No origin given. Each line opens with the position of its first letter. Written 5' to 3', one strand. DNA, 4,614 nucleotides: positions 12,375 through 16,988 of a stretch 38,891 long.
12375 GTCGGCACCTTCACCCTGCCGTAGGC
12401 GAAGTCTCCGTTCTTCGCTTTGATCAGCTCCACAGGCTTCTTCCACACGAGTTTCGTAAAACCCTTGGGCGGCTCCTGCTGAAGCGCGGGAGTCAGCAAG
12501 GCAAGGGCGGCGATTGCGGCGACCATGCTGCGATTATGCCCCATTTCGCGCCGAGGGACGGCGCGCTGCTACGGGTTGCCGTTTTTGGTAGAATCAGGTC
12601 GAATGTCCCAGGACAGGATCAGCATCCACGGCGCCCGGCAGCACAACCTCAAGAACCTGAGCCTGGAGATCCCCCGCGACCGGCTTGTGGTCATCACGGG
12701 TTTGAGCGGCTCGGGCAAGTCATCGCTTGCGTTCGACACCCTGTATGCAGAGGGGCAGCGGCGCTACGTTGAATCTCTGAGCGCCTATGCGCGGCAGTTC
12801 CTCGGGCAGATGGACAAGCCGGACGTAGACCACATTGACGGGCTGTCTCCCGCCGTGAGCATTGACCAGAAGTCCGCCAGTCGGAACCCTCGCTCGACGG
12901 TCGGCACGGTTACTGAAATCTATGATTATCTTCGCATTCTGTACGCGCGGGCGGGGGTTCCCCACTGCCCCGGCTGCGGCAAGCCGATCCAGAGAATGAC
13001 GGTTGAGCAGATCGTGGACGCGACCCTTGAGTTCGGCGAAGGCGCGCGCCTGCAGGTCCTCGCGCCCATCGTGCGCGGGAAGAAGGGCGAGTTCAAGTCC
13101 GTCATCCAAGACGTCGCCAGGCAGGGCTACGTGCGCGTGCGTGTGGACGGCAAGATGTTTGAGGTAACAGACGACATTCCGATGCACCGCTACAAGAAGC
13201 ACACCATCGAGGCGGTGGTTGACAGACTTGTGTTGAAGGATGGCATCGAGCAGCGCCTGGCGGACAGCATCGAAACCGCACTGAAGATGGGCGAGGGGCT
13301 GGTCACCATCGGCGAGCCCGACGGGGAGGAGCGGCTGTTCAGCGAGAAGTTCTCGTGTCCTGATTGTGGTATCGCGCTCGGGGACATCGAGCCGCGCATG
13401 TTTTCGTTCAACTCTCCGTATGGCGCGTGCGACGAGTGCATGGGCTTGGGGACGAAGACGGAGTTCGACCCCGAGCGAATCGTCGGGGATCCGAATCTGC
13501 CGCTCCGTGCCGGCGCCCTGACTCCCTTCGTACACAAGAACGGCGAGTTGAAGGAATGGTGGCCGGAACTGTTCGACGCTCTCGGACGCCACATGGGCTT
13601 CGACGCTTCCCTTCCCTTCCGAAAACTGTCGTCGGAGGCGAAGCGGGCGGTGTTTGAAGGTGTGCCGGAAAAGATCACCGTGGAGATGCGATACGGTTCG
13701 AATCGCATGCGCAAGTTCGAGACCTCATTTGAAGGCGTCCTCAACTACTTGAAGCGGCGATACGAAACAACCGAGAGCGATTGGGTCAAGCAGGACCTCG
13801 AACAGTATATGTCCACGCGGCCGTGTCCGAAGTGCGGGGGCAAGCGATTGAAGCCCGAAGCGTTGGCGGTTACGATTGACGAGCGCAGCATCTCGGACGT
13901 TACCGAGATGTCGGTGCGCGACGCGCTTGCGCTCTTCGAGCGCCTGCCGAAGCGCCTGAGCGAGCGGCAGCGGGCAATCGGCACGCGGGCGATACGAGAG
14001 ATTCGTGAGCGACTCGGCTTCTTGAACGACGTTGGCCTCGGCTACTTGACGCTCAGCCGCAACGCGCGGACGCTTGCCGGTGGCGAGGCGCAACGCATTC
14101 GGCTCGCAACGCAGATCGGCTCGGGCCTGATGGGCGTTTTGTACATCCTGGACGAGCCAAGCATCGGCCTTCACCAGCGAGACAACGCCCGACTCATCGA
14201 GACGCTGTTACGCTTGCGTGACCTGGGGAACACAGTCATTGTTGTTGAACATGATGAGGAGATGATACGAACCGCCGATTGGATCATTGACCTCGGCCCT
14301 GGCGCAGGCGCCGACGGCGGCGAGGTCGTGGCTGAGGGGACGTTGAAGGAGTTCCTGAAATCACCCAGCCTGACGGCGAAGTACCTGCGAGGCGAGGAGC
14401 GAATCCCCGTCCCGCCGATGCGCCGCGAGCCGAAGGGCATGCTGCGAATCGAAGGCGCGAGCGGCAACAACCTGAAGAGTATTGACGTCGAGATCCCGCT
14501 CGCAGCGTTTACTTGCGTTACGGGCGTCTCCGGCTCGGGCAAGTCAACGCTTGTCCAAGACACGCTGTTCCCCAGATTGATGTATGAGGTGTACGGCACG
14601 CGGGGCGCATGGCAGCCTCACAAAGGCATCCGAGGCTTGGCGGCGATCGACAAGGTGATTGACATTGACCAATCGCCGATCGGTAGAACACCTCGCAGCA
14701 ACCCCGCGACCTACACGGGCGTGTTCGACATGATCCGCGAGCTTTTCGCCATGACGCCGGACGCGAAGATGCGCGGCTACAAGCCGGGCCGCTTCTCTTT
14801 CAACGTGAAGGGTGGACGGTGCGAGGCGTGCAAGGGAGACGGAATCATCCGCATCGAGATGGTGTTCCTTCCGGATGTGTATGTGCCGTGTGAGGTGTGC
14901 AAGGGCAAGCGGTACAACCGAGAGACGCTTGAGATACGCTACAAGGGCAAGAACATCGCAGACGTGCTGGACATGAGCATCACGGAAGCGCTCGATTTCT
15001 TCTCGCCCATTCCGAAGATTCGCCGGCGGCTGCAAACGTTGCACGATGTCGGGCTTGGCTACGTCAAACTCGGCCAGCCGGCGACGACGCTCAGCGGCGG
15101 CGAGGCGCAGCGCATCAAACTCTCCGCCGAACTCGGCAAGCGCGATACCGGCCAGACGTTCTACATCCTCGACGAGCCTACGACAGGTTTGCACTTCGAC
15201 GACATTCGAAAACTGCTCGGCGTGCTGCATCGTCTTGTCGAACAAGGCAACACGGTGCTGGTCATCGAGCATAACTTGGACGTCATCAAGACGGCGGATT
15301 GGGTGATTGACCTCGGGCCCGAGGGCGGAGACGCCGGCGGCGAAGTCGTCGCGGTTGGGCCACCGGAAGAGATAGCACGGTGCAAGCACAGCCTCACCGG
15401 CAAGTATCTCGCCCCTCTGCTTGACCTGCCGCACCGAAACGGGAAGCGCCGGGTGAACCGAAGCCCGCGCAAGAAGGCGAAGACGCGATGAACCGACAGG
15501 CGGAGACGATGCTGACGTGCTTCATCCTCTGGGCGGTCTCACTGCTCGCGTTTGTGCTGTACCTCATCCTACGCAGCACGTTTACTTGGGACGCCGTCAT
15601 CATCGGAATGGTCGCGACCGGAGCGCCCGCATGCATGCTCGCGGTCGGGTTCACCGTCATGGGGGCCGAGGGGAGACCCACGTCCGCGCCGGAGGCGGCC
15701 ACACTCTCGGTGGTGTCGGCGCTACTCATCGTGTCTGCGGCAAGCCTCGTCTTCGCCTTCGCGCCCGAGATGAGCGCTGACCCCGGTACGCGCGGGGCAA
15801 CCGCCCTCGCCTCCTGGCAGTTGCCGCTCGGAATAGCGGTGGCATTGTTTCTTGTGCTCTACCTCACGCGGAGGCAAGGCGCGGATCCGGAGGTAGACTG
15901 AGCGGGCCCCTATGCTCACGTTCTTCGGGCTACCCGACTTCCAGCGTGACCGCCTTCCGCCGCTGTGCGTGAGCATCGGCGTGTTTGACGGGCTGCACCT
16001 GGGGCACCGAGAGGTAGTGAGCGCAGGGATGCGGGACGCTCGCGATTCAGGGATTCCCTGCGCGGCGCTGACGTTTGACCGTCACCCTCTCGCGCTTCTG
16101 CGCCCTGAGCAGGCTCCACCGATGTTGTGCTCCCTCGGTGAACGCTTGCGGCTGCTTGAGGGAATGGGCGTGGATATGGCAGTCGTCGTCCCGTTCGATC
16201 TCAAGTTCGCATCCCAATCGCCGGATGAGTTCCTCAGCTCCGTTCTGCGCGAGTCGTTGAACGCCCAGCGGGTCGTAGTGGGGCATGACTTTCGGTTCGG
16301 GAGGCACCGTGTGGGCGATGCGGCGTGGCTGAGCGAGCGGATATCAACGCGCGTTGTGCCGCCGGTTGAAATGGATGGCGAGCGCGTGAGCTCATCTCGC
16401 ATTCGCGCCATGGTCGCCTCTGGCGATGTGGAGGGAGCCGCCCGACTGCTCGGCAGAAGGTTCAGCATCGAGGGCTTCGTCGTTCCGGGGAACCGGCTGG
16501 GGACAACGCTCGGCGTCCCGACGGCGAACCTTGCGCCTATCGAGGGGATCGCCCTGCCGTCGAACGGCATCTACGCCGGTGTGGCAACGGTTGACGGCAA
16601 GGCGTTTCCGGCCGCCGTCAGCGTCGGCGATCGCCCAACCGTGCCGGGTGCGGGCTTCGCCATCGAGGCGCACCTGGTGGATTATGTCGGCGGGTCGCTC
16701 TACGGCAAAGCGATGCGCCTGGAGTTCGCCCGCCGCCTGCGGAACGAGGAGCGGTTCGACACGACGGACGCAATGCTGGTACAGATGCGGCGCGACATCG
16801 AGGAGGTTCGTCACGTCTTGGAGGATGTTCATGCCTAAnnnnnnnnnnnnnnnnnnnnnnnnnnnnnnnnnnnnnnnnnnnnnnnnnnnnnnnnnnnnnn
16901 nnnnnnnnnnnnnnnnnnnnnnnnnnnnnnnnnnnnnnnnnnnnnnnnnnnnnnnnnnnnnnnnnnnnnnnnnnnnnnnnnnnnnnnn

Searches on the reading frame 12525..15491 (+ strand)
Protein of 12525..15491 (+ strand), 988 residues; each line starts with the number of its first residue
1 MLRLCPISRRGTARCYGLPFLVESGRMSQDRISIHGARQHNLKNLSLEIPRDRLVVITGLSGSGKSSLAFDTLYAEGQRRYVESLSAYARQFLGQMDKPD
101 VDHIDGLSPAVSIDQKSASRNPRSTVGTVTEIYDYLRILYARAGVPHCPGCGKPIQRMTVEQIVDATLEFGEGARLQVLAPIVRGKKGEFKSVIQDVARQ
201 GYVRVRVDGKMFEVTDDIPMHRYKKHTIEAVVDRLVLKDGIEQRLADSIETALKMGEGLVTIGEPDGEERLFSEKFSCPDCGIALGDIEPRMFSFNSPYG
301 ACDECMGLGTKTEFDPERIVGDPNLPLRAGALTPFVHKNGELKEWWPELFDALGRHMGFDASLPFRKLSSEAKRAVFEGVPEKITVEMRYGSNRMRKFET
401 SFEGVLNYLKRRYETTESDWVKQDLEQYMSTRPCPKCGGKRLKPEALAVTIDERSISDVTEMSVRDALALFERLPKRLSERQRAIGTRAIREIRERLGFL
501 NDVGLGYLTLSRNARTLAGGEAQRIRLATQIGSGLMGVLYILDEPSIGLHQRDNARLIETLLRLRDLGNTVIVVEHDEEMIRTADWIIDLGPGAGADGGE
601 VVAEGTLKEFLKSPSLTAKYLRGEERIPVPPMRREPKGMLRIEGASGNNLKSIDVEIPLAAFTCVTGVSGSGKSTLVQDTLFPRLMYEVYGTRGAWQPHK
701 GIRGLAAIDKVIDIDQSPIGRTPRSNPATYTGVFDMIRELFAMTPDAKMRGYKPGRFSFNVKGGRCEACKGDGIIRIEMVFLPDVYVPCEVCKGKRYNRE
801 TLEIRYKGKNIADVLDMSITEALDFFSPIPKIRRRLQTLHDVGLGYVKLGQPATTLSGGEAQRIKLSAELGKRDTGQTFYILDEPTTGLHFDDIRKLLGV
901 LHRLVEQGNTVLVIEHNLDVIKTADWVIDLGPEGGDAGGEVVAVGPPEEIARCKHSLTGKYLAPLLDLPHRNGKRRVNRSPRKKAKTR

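Call 16: search_protein_families(library=pfam, proteins=[window:12525-15491:+], max_evalue=0.001)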
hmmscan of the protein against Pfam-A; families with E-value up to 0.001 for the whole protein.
window:12525-15491:+ (988 aa): 12 families
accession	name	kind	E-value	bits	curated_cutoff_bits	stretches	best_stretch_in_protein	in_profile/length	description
PF17760.6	UvrA_inter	-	8.7e-37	125.8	23.3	1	159-264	2-107/109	UvrA interaction domain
PF17755.6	UvrA_DNA-bind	-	4.4e-27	95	23.2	1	315-427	1-110/110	UvrA DNA-binding domain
PF00005.33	ABC_tran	-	9.8e-17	62.3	25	0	42-69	1-28/137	ABC transporter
PF02463.25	SMC_N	-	2.4e-09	37.4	40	0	855-928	136-209/220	RecF/RecN/SMC N terminal domain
PF20703.3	nSTAND1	-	2e-08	34.7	27.1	0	37-74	18-55/379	Novel STAND NTPase 1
PF13191.12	AAA_16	-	8.3e-08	33.3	32.6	0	51-92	23-63/167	AAA ATPase domain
PF13555.12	AAA_29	-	2.1e-07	31.1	27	0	655-677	17-39/61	P-loop containing region of AAA domain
PF13304.12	AAA_21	-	5.7e-07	30.3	27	0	851-913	233-295/304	AAA domain, putative AbiEii toxin, Type IV TA system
PF13476.12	AAA_23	-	2.7e-05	25.4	27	0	31-68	1-35/201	AAA domain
PF03193.22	RsgA_GTPase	-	0.00013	22.3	30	0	36-69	91-123/174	RsgA GTPase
PF13671.12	AAA_33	-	0.0004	21.1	27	0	54-70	1-17/143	AAA domain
PF13401.12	AAA_22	-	0.00065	20.5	27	0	661-678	6-23/130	AAA domain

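Call 56: find_homologous_proteins(query=window:12525-15491:+, max_evalue=1e-50)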
Query window:12525-15491:+ (988 aa): 8000 proteins with E <= 1e-50 among 8000 candidates; the best 120 are listed.
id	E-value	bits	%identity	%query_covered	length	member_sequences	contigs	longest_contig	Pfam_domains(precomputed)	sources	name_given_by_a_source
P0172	0.0e+0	2200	100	97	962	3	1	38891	PF17760.7,PF17755.7,PF00005.34,PF13476.13,PF13555.13,PF20703.4,PF02463.26,PF13304.13,PF13191.13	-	-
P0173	0.0e+0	2134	96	97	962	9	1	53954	PF17760.7,PF17755.7,PF00005.34,PF13476.13,PF13555.13,PF20703.4,PF02463.26,PF13304.13,PF13191.13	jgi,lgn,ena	-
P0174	0.0e+0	2080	94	97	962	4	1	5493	PF17760.7,PF17755.7,PF00005.34,PF13555.13,PF20703.4,PF02463.26,PF13304.13,PF13191.13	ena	-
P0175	0.0e+0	1847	83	97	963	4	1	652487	PF17760.7,PF17755.7,PF00005.34,PF13555.13,PF20703.4,PF02463.26,PF13304.13,PF13191.13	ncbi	-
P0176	0.0e+0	1733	77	97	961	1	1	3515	PF17760.7,PF17755.7,PF00005.34,PF13555.13,PF20703.4,PF02463.26,PF13304.13,PF13191.13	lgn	-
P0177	0.0e+0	1702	77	95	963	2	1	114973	PF17760.7,PF17755.7,PF00005.34,PF13555.13,PF20703.4,PF02463.26,PF13304.13,PF13191.13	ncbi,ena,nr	ncbi:MAG: excinuclease ABC subunit UvrA [Armatimonadetes bacterium]|nr:excinuclease ABC subunit UvrA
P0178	0.0e+0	1696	75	97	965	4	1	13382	PF17760.7,PF17755.7,PF00005.34,PF13555.13,PF20703.4,PF02463.26,PF13304.13,PF13191.13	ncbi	-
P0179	0.0e+0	1695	76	97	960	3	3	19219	PF17760.7,PF17755.7,PF00005.34,PF13555.13,PF20703.4,PF02463.26,PF13304.13,PF13191.13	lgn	-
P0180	0.0e+0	1693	76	97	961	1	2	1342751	PF17760.7,PF17755.7,PF00005.34,PF13476.13,PF13555.13,PF20703.4,PF02463.26,PF13304.13,PF13191.13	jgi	jgi:excinuclease ABC subunit A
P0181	0.0e+0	1693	76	96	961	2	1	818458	PF17760.7,PF17755.7,PF00005.34,PF13476.13,PF13555.13,PF20703.4,PF02463.26,PF13304.13,PF13191.13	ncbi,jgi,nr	ncbi:MAG: excinuclease ABC subunit UvrA [Fimbriimonadales bacterium]|nr:excinuclease ABC subunit Uvr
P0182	0.0e+0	1691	77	96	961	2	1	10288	PF17760.7,PF17755.7,PF00005.34,PF13476.13,PF13555.13,PF03193.23,PF20703.4,PF02463.26,PF13304.13,PF13191.13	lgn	-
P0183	0.0e+0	1683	76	95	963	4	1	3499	PF17760.7,PF17755.7,PF00005.34,PF13555.13,PF20703.4,PF02463.26,PF13304.13,PF13191.13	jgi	jgi:excinuclease ABC subunit A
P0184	0.0e+0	1677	75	97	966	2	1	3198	PF17760.7,PF17755.7,PF00005.34,PF13555.13,PF03193.23,PF20703.4,PF02463.26,PF13304.13,PF13191.13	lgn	-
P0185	0.0e+0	1668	74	97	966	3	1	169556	PF17760.7,PF17755.7,PF00005.34,PF13555.13,PF03193.23,PF20703.4,PF02463.26,PF13304.13,PF13191.13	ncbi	-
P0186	0.0e+0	1666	74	97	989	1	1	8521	PF17760.7,PF17755.7,PF00005.34,PF13555.13,PF20703.4,PF02463.26,PF13304.13,PF13191.13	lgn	-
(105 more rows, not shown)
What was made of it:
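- The window is Fimbriimonadales-like by UvrA (call 56).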

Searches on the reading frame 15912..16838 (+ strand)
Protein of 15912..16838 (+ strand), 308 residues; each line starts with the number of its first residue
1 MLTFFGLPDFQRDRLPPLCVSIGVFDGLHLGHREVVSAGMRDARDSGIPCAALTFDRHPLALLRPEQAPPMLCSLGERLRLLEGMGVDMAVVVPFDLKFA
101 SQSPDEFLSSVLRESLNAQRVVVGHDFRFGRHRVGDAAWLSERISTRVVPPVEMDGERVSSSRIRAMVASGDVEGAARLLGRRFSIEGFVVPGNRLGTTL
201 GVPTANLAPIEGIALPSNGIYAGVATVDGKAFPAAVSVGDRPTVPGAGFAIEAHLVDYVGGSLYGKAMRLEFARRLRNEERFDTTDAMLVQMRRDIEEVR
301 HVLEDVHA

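Call 66: search_protein_families(library=pfam, proteins=[window:15912-16838:+], max_evalue=0.0001)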
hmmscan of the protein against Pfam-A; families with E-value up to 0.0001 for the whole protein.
window:15912-16838:+ (308 aa): 2 families
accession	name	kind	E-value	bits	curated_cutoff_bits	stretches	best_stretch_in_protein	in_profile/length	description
PF06574.18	FAD_syn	-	3.6e-41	141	27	1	18-163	8-158/158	FAD synthetase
PF01687.23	Flavokinase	-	1.7e-33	115.9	19.6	1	180-303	1-124/124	Riboflavin kinase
